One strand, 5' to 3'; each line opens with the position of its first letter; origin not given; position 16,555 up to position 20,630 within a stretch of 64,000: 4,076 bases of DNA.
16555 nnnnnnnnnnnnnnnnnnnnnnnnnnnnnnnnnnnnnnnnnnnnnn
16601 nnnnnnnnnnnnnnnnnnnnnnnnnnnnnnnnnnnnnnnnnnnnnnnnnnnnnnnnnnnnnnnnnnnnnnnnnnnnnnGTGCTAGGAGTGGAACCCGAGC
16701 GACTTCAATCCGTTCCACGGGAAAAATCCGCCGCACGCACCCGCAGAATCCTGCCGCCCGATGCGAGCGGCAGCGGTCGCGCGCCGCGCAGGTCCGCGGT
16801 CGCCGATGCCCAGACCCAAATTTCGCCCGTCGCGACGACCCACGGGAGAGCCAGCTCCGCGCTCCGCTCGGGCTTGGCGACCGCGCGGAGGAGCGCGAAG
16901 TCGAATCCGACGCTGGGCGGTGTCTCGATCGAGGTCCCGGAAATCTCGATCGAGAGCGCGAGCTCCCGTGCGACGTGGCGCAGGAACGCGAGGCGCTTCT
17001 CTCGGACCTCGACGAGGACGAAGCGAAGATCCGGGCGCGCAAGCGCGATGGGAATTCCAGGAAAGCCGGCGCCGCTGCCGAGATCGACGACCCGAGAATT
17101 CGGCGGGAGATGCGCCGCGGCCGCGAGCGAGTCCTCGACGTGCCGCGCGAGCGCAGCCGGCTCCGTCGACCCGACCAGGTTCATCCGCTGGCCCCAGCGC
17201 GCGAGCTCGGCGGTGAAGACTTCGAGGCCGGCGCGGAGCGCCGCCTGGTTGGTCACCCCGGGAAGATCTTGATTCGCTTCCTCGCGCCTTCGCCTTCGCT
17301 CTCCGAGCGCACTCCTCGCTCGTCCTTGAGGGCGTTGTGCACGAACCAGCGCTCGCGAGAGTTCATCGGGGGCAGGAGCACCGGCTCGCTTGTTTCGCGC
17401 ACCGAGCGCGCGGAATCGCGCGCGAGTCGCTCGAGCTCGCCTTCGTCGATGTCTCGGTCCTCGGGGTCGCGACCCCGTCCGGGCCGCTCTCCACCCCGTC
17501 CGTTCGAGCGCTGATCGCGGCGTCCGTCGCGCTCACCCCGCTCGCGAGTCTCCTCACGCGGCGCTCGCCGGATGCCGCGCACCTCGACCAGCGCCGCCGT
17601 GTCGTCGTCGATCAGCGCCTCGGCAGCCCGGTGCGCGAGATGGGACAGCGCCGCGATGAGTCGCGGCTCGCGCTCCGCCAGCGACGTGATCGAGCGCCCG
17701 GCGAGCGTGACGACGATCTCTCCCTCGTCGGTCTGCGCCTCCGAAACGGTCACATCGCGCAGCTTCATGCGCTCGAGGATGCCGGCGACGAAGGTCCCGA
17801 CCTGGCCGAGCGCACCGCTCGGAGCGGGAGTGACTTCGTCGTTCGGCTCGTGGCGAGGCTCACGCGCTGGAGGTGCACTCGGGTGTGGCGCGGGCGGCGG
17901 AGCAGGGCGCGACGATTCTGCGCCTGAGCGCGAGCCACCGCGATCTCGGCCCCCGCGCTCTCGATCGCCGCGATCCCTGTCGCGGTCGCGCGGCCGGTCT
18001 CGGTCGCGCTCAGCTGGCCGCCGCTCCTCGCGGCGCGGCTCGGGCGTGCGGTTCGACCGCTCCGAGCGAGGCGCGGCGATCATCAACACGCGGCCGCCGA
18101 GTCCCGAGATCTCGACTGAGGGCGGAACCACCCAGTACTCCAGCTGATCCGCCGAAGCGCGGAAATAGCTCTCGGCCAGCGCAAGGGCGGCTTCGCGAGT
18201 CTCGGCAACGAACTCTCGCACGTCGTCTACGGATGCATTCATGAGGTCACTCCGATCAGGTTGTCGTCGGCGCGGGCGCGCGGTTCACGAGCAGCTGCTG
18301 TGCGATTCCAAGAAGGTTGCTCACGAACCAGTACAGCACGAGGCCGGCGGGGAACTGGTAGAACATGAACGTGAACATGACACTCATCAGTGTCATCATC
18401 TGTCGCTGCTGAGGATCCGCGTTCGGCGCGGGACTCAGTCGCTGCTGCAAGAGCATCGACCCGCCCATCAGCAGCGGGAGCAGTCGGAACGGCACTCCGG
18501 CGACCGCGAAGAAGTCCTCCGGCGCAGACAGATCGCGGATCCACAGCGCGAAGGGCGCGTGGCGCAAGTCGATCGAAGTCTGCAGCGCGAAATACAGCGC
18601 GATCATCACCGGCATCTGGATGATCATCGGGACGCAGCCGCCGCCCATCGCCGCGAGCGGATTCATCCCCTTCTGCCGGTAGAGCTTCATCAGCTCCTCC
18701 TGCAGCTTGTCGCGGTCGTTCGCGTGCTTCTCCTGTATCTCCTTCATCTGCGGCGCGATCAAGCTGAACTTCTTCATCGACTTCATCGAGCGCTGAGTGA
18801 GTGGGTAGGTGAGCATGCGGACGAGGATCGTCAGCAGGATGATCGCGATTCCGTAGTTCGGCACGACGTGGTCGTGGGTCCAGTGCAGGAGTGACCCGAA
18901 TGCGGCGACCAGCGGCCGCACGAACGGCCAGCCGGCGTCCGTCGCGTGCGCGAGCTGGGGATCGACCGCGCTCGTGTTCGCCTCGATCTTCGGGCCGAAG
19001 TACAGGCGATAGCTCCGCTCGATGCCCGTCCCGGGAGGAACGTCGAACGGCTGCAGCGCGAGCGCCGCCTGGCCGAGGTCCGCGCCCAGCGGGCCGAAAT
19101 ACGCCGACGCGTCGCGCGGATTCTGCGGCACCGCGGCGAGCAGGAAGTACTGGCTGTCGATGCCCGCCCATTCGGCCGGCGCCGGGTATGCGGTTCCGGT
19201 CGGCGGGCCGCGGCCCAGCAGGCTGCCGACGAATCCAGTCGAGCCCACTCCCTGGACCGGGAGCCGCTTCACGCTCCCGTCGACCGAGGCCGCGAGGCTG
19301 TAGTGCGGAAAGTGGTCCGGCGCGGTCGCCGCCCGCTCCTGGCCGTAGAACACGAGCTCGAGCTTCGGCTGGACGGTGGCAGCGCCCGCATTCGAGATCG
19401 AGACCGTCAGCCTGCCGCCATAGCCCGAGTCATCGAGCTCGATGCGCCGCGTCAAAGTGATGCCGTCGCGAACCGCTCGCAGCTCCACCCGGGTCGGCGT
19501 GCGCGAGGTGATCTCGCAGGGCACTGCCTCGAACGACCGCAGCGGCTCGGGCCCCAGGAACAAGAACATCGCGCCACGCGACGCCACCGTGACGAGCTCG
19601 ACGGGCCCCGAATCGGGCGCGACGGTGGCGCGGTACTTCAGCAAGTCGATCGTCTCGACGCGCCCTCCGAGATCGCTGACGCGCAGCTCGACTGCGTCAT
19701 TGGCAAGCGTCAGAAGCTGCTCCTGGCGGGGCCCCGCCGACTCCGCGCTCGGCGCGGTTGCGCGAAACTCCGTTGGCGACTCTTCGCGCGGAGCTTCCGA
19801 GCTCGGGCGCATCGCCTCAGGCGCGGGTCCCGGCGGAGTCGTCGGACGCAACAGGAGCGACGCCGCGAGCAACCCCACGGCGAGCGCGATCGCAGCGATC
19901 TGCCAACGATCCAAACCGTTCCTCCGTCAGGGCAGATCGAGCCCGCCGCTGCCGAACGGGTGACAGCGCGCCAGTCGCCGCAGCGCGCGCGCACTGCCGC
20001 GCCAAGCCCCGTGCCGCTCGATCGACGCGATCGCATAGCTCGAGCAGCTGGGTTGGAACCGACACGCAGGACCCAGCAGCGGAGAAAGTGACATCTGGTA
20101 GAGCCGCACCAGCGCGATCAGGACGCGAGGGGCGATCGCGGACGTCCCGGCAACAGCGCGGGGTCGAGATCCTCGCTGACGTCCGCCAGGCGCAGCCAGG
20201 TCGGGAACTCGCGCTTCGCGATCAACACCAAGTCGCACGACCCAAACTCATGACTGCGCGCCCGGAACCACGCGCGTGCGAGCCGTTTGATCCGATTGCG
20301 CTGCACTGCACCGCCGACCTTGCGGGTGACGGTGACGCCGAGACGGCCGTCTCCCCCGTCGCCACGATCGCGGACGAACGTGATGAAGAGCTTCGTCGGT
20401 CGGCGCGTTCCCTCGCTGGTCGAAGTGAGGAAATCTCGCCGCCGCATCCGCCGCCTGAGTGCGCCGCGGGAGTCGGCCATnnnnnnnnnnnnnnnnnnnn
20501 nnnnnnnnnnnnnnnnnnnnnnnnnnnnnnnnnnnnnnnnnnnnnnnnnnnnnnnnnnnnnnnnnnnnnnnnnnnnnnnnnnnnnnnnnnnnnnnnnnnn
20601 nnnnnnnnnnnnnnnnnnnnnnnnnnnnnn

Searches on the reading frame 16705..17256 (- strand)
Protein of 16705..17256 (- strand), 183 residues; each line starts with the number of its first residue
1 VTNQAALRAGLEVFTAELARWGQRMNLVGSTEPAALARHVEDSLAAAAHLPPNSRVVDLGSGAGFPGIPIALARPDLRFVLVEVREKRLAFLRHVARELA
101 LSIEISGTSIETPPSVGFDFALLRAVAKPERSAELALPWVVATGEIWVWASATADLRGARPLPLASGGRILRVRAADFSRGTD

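Call 30: search_protein_families(library=pfam, proteins=[window:16705-17256:-])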
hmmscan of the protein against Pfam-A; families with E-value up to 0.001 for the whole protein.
window:16705-17256:- (183 aa): 3 families
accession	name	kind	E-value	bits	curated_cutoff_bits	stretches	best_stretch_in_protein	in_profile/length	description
PF02527.21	GidB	-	1.9e-33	115.8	27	1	11-147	5-145/184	rRNA small subunit methyltransferase G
PF13847.12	Methyltransf_31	-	0.00038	20.6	27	1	53-126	4-83/145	Methyltransferase domain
PF05175.20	MTS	-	0.0004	20.5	23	1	49-105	26-85/170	Methyltransferase small domain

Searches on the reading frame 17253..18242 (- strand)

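Call 8: search_protein_families(library=ncbifam, proteins=[window:17253-18242:-])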
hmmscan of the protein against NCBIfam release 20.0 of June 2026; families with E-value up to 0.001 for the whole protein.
window:17253-18242:- (329 aa): 1 family
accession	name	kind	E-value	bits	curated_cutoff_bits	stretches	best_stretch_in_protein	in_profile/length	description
NF041568.1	Jag_EloR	equivalog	1.7e-13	51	145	1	267-326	142-201/203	RNA-binding cell elongation regulator Jag/EloR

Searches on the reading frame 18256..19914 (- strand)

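Call 8: search_protein_families(library=ncbifam, proteins=[window:18256-19914:-])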
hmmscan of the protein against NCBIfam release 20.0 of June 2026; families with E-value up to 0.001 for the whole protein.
window:18256-19914:- (552 aa): 22 families
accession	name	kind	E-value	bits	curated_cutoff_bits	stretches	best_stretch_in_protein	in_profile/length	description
NF002352.0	PRK01318.1-3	equivalog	5.5e-90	303.1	447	1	41-546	62-551/562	membrane protein insertase YidC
NF002351.0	PRK01318.1-1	equivalog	5e-84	283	740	1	247-545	249-532/545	membrane protein insertase YidC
NF002353.0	PRK01318.1-4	equivalog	1.5e-77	261.6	365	1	50-546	66-575/596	membrane protein insertase YidC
NF002357.0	PRK01318.2-4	equivalog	1.2e-72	245.3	479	1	304-546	288-515/532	membrane protein insertase YidC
TIGR03592.1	yidC_oxa1_cterm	subfamily_domain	1.6e-64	217.5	84.3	1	353-545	1-191/191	membrane protein insertase YidC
NF002168.0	PRK01001.1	equivalog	7.4e-56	190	670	1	338-545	560-776/795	membrane protein insertase YidC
NF002355.0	PRK01318.2-2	equivalog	1.3e-55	189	891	1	246-546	279-596/602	membrane protein insertase YidC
NF002354.0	PRK01318.2-1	equivalog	4.9e-55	187.1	1094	1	303-545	305-532/548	membrane protein insertase YidC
NF002356.0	PRK01318.2-3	equivalog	1.7e-54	185.3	460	1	299-545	311-573/627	membrane protein insertase YidC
NF002358.0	PRK01318.2-5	equivalog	4.3e-39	134.7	605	1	349-543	336-535/545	membrane protein insertase YidC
NF002803.0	PRK02944.1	equivalog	1.5e-37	129.4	377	1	335-544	40-241/255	YidC family membrane integrase SpoIIIJ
NF002359.0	PRK01318.2-6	equivalog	1.3e-36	126.1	600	1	297-543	324-577/624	membrane protein insertase YidC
NF002350.0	PRK01315.1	equivalog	3e-35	121.9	282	2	353-450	41-134/329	membrane protein insertase YidC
NF002734.0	PRK02654.1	equivalog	1.1e-33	116.7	324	2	350-447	23-119/384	membrane protein insertase YidC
TIGR03593.1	yidC_nterm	equivalog_domain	3.2e-30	105.9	58.25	1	6-330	5-344/363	membrane protein insertase YidC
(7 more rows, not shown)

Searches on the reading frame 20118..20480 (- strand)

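Call 8: search_protein_families(library=ncbifam, proteins=[window:20118-20480:-])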
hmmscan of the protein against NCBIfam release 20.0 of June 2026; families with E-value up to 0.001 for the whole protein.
window:20118-20480:- (120 aa): 1 family
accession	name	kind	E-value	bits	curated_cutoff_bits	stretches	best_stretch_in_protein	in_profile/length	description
TIGR00188.1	rnpA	equivalog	3.2e-16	59.6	38.35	1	10-92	5-88/111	ribonuclease P protein component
